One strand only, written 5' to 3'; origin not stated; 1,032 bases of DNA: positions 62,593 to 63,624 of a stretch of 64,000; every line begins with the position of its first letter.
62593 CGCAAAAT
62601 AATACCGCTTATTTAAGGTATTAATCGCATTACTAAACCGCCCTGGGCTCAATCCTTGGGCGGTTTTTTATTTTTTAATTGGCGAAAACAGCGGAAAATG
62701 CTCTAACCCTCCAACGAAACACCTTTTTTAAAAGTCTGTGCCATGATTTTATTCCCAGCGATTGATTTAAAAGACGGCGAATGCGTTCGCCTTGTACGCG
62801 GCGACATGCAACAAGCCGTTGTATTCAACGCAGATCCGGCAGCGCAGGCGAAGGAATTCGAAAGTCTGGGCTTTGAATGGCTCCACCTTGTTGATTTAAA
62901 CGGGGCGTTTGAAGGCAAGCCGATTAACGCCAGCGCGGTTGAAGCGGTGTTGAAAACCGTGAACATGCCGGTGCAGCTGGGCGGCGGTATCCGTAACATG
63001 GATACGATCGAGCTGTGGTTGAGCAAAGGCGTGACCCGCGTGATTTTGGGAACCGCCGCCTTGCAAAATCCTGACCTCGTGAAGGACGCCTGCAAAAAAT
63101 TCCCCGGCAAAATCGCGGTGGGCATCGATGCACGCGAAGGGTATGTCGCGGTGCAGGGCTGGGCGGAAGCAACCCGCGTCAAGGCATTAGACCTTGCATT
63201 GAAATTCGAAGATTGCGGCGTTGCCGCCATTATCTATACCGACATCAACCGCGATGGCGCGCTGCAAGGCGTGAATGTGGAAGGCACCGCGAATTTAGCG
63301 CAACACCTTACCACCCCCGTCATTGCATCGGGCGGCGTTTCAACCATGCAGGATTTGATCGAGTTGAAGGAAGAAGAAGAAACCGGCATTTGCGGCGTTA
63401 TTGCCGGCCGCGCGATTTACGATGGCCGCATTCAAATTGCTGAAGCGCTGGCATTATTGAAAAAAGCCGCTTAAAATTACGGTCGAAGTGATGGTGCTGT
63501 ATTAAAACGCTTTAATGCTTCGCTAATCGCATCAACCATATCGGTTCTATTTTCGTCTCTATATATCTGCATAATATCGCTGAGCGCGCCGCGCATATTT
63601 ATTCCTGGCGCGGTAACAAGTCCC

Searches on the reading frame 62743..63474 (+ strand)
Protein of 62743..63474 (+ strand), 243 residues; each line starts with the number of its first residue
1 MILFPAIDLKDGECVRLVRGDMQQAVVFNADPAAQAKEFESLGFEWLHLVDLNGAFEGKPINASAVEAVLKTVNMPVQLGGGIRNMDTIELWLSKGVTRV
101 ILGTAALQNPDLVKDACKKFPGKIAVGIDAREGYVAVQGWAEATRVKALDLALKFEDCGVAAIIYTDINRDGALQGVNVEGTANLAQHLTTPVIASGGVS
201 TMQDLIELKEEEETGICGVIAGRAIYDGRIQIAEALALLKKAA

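Call 59: search_protein_families(library=pfam, proteins=[window:62743-63474:+], max_evalue=0.00001)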
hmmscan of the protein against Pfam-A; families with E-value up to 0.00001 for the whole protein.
window:62743-63474:+ (243 aa): 2 families
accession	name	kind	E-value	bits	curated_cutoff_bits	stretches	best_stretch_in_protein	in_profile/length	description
PF00977.27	His_biosynth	-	3.3e-84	282.3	23.6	1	3-230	2-227/228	Histidine biosynthesis protein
PF01207.24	Dus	-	3.8e-10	39.8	20.4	0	56-118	166-231/311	Dihydrouridine synthase (Dus)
